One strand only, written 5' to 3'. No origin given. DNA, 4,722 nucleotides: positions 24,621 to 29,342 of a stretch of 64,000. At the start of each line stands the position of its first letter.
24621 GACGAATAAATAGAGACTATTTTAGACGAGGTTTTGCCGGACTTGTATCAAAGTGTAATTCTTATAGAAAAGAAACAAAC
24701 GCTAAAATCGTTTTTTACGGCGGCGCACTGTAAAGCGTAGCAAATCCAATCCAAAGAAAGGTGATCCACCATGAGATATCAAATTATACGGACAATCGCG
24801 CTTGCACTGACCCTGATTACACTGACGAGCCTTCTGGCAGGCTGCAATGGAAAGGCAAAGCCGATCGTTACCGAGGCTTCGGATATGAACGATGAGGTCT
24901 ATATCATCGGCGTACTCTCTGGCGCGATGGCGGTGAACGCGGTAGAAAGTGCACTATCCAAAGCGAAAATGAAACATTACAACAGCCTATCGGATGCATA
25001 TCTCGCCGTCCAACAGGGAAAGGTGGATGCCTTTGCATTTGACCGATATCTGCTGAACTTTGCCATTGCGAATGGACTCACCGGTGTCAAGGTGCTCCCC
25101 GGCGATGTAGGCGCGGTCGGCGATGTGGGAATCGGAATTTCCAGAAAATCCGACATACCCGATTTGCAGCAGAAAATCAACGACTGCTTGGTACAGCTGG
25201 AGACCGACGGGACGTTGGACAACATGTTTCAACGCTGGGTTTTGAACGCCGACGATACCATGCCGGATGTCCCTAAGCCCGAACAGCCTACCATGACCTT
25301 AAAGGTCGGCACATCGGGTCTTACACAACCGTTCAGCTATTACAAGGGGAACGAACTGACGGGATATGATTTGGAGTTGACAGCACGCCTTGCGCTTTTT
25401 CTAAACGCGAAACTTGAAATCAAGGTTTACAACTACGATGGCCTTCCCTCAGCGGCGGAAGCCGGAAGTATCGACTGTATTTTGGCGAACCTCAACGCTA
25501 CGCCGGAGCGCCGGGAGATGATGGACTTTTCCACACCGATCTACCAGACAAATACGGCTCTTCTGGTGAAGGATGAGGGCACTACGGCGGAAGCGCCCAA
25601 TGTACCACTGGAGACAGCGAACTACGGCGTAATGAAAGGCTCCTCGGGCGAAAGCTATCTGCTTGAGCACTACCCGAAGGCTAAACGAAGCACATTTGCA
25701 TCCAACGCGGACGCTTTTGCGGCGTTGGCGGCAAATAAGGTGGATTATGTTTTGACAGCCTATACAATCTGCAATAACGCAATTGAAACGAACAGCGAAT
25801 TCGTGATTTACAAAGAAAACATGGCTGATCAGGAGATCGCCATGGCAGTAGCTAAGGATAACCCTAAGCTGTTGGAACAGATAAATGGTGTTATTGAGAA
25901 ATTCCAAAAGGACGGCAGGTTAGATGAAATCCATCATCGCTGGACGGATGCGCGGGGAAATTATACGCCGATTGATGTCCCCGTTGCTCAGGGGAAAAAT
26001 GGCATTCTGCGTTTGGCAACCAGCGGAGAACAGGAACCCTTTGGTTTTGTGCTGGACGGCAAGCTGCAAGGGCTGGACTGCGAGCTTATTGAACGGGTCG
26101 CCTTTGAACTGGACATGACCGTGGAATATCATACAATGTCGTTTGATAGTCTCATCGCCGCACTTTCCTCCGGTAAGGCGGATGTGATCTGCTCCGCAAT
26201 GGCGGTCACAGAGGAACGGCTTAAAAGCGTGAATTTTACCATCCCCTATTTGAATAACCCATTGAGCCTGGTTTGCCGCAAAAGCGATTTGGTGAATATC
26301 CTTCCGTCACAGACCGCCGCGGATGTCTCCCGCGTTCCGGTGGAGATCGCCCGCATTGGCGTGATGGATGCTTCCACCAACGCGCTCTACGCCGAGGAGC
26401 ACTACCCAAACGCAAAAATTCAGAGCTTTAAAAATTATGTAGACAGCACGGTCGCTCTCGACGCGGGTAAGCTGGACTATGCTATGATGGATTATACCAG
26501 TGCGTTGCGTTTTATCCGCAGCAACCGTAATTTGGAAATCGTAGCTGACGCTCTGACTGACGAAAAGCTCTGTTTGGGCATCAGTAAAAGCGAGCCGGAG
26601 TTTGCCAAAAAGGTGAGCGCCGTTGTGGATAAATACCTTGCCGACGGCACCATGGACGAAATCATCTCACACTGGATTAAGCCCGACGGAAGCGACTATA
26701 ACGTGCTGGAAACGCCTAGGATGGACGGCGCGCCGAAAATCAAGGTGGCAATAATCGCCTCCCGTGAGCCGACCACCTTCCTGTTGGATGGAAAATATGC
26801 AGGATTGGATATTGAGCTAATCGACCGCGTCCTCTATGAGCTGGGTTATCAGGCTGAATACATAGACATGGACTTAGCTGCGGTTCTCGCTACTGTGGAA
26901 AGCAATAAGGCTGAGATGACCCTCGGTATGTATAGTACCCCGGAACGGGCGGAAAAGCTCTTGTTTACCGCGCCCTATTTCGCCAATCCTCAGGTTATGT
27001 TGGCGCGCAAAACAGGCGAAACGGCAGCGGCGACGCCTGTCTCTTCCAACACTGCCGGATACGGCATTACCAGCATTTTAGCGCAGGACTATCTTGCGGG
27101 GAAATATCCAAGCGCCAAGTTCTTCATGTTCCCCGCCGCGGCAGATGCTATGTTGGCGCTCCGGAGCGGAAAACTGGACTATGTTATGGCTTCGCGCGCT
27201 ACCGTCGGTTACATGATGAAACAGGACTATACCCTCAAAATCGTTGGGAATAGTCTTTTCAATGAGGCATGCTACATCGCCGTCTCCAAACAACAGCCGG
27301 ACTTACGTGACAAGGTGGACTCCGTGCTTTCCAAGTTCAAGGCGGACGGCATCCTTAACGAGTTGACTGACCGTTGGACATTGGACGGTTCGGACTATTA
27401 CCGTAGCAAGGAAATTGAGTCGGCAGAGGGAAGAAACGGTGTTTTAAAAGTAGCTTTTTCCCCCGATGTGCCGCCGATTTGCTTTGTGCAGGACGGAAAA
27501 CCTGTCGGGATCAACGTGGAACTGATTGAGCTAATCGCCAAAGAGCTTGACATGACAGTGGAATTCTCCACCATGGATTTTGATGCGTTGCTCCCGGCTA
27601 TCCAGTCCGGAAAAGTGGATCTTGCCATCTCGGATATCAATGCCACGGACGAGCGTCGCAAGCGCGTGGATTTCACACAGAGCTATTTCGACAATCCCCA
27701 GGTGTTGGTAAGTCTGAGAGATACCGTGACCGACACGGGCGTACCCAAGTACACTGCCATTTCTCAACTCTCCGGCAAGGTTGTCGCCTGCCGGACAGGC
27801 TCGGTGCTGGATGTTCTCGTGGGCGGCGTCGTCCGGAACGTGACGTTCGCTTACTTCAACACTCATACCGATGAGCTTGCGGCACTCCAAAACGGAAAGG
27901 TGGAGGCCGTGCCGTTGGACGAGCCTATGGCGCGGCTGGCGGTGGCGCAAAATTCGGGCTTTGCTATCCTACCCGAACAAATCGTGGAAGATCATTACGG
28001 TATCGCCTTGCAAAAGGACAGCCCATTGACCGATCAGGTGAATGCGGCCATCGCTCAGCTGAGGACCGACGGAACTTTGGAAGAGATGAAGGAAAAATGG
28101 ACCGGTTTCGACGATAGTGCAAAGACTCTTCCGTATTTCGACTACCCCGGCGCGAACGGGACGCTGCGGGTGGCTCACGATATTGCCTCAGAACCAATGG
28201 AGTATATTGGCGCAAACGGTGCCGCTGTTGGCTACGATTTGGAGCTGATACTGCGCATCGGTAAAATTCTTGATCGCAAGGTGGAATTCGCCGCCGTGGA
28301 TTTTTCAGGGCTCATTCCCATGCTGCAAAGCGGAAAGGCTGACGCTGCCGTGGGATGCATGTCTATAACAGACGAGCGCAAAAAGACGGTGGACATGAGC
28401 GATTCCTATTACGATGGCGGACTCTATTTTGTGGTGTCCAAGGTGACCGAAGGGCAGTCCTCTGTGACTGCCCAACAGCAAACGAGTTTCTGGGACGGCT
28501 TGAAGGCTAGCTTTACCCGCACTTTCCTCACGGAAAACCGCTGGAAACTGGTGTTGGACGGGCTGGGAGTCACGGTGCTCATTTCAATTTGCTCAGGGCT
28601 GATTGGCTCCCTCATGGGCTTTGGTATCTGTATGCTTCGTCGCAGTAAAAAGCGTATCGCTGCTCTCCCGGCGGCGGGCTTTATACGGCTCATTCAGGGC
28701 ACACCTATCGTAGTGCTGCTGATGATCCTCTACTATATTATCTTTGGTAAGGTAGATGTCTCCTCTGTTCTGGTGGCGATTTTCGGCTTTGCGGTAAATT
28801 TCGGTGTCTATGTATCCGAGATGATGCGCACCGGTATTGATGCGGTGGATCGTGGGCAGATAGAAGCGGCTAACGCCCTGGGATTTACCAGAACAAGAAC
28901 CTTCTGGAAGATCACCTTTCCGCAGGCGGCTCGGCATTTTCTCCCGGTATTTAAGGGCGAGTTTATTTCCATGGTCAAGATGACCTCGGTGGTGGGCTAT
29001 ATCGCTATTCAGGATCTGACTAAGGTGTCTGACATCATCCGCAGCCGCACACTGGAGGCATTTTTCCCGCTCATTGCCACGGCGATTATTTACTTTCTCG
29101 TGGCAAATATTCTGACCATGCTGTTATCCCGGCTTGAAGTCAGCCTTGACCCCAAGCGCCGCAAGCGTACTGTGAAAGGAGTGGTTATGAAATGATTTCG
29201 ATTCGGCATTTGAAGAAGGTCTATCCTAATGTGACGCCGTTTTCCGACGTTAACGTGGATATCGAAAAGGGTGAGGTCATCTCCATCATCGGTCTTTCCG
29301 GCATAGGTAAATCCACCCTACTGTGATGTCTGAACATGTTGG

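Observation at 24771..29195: Ten binding-protein half-domains (five domain equivalents) fused to an ABC permease, in a register that opens with a C-terminal half and closes with an N-terminal half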

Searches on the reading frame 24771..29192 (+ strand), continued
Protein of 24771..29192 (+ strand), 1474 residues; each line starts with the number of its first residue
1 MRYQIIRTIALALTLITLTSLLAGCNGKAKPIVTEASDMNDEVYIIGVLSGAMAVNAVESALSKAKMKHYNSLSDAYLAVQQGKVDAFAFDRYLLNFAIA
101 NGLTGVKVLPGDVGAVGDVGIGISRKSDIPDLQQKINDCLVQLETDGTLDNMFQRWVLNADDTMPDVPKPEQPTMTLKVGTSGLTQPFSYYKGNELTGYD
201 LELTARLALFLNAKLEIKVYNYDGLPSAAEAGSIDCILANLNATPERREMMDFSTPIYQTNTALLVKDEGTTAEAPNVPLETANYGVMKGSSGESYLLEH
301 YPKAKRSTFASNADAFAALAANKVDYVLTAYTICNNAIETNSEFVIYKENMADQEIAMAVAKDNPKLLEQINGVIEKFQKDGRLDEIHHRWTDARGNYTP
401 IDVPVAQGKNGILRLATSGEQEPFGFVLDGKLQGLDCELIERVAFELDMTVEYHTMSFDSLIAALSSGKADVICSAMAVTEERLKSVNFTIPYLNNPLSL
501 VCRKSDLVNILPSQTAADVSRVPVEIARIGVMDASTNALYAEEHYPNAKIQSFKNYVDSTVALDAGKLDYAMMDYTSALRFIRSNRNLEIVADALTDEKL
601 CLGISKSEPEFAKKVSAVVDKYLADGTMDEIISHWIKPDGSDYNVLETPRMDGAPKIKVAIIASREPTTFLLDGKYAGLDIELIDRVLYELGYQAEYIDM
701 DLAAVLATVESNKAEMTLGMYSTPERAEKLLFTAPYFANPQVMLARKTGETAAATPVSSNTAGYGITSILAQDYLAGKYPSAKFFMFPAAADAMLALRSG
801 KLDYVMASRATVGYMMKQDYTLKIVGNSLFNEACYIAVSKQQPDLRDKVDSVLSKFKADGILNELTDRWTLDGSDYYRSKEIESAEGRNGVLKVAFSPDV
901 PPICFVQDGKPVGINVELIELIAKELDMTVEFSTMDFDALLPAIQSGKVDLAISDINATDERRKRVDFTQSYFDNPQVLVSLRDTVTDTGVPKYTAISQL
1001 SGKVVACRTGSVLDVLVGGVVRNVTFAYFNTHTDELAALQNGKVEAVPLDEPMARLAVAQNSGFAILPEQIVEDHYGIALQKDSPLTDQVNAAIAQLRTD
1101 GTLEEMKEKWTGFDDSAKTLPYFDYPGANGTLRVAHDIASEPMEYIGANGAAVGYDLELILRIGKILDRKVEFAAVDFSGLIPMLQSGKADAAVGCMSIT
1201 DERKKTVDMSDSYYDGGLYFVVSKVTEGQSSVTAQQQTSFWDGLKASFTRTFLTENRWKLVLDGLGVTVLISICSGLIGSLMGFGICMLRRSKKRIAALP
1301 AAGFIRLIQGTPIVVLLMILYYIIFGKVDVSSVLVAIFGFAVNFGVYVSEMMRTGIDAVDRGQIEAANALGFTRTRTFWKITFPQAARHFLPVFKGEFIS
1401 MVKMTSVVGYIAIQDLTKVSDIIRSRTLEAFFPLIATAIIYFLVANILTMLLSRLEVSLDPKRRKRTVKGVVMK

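Call 51: find_encoding_contigs(protein=P0002, flank=3000, max_places=2)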
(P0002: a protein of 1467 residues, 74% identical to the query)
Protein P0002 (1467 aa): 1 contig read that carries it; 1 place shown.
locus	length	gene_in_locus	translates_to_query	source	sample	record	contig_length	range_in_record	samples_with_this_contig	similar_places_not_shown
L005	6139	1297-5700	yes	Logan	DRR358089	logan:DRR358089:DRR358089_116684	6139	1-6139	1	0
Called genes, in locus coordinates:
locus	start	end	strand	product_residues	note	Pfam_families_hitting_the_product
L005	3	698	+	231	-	?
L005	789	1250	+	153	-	PF12098:DUF3574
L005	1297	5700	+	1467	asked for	PF00497:SBP_bac_3, PF10613:Lig_chan-Glu_bd (weak), PF00497:SBP_bac_3, PF10613:Lig_chan-Glu_bd (weak), PF00528:BPD_transp_1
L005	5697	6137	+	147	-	?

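Call 52: find_encoding_contigs(protein=P0009, flank=8000, max_places=1)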
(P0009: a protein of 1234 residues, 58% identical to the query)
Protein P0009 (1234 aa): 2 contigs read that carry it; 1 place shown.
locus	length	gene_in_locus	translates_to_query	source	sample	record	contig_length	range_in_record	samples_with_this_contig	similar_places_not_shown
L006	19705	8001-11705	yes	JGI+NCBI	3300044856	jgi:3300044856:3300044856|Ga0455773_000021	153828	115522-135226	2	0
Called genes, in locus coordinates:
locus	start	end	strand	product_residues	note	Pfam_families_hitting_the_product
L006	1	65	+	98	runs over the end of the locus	PF01740:STAS, PF13466:STAS_2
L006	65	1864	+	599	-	PF01554:MatE, PF13581:HATPase_c_2 (weak)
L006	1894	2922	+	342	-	-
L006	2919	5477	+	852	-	PF02743:dCache_1, PF22673:MCP-like_PDC_1 (weak), PF00672:HAMP, PF07228:SpoIIE, PF13581:HATPase_c_2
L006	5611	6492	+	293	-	-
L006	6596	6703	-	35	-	-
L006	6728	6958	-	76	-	-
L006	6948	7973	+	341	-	PF02447:GntP_permease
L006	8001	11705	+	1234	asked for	PF00497:SBP_bac_3, PF10613:Lig_chan-Glu_bd, PF00497:SBP_bac_3, PF10613:Lig_chan-Glu_bd (weak), PF00528:BPD_transp_1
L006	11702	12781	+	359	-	PF02463:SMC_N (faint), PF00005:ABC_tran, PF13304:AAA_21 (weak)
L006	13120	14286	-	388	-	PF00389:2-Hacid_dh, PF02826:2-Hacid_dh_C, PF03446:NAD_binding_2 (weak)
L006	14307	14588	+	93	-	-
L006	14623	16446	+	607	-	PF00009:GTP_EFTU, PF01926:MMR_HSR1 (faint), PF22042:EF-G_D2, PF03144:GTP_EFTU_D2, PF00679:EFG_C, PF21018:BipA_C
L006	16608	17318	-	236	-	PF14808:TMEM164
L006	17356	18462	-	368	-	PF00990:GGDEF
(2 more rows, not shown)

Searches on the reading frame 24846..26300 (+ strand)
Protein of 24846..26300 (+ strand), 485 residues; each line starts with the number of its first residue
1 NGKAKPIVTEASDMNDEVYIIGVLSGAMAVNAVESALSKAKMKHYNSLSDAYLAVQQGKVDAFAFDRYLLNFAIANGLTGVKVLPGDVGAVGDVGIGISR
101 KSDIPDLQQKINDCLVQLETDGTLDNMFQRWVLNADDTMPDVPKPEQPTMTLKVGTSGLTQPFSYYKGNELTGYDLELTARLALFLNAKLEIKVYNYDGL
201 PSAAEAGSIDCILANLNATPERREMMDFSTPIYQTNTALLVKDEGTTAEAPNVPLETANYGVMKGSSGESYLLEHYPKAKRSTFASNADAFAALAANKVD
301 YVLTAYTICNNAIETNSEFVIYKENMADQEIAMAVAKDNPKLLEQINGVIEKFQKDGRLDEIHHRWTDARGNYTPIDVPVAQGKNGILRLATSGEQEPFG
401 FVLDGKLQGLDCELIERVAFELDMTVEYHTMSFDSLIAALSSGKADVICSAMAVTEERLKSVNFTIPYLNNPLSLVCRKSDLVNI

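Call 35: predict_structure(alignment_id=A1)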
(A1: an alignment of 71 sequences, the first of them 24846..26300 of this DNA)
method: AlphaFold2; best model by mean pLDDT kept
length: 485 residues; sequences in the alignment: 71
mean_pLDDT: 93.8   pTM: 0.63
mean pLDDT of the five models: 93.8, 93.5, 93.2, 92.9, 92.5
residues with pLDDT >= 90: 415; 70-90: 58; 50-70: 6; < 50: 6
segments of 3 or more residues with pLDDT < 50: 246-248
pLDDT, mean of each block of 10 residues (from residue 1): 78 97 93 97 93 92 97 86 95 97 98 98 97 91 97 96 94 98 98 95 97 95 95 97 67 89 94 97 93 91 96 90 96 97 98 98 92 91 97 94 95 98 98 94 97 96 98 94 58
secondary structure, 60 per line:
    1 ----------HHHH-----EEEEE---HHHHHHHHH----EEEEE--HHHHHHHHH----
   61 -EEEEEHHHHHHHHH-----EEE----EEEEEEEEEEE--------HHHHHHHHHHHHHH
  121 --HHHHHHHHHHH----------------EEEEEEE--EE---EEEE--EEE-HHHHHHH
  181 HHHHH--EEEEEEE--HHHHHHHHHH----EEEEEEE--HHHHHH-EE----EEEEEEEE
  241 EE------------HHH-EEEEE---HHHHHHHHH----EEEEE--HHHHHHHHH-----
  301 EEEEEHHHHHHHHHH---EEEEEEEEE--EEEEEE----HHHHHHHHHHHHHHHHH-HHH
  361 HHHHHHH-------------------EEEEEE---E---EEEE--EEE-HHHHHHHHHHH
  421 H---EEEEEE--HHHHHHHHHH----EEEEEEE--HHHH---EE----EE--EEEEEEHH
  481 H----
elements in order: H11-14 E20-24 H28-36 E41-45 H48-56 E62-66 H67-75 E81-83 E88-98 H107-120 H123-133 E150-156 E164-167 E170-172 H174-185 E188-194 H197-206 E211-217 H220-225 E233-242 E259-263 H267-275 E280-284 H287-295 E301-305 H306-315 E319-327 E330-335 H340-356 H358-367 E387-392 E400-403 E406-408 H410-421 E425-430 H433-442 E447-453 H456-459 E473-478

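Call 38: fold_search(model_id=the predicted structure, library=pdb)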
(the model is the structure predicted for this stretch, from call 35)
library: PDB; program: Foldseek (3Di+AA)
matches with E <= 10: 1397; with E <= 0.001: 641
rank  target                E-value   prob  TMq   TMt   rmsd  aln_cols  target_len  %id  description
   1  9ilw_A                1.3e-11  1.00  0.24  0.23  22.9       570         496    9  Crystal structure of the periplasmic domain of sensor protein EvgS from Escherichia coli str. K-12 substr. MG1655 (released 2025-07-09)
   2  6h30_A                1.9e-11  1.00  0.18  0.19  23.6       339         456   19  The crystal structure of SBD1-SBD2 tandem of GlnPQ transporter (released 2019-08-14)
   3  6h30_B                1.4e-10  1.00  0.18  0.20  23.9       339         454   19  The crystal structure of SBD1-SBD2 tandem of GlnPQ transporter (released 2019-08-14)
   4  4q0c_A                1.7e-10  1.00  0.25  0.24  24.8       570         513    9  3.1 A resolution crystal structure of the B. pertussis BvgS periplasmic domain (released 2015-02-11)
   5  5t0w_D                9.5e-09  1.00  0.18  0.37  24.9       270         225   24  Crystal structure of the ancestral amino acid-binding protein AncCDT-1, a precursor of cyclohexadienyl dehydratase (released 2017-09-06)
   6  5gzs                  1.1e-08  1.00  0.24  0.27  21.2       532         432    9  Structure of VC protein (released 2017-08-16)
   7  5t0w_A                2.0e-08  1.00  0.21  0.42  24.0       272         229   24  Crystal structure of the ancestral amino acid-binding protein AncCDT-1, a precursor of cyclohexadienyl dehydratase (released 2017-09-06)
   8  5t0w_B                3.2e-08  1.00  0.20  0.40  24.4       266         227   26  Crystal structure of the ancestral amino acid-binding protein AncCDT-1, a precursor of cyclohexadienyl dehydratase (released 2017-09-06)
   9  6soz_C                4.8e-08  1.00  0.19  0.16  22.5       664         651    8  Glycosylated Trypanosoma brucei transferrin receptor in complex with human transferrin (released 2019-11-06)
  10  6czm_E                9.4e-08  1.00  0.24  0.32   8.8       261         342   13  Crystal structure of Medicago truncatula ATP-phosphoribosyltransferase in tense form (released 2018-08-15)
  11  5jos                  1.1e-07  1.00  0.17  0.33  23.6       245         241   21  Crystal structure of an ancestral cyclohexadienyl dehydratase, AncCDT-3(P188L). (released 2017-05-03)
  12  3ve1_D                1.1e-07  1.00  0.27  0.21  23.6       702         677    8  The 2.9 angstrom crystal structure of Transferrin binding protein B (TbpB) from serogroup B M982 Neisseria meningitidi (released 2012-02-22)
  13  5wtd                  1.5e-07  1.00  0.25  0.20  24.3       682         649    8  Structure of human serum transferrin bound ruthenium at N-lobe (released 2017-12-20)
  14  11te                  1.8e-07  1.00  0.25  0.50   7.0       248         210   14  Crystal Structure of ATP phosphoribosyltransferase from Bordetella pertussis (released 2026-03-25)
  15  8oy0_H                1.8e-07  1.00  0.23  0.42   8.2       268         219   11  ATP phosphoribosyltransferase (HisZG ATPPRT) from Acinetobacter baumanii (released 2023-11-29)
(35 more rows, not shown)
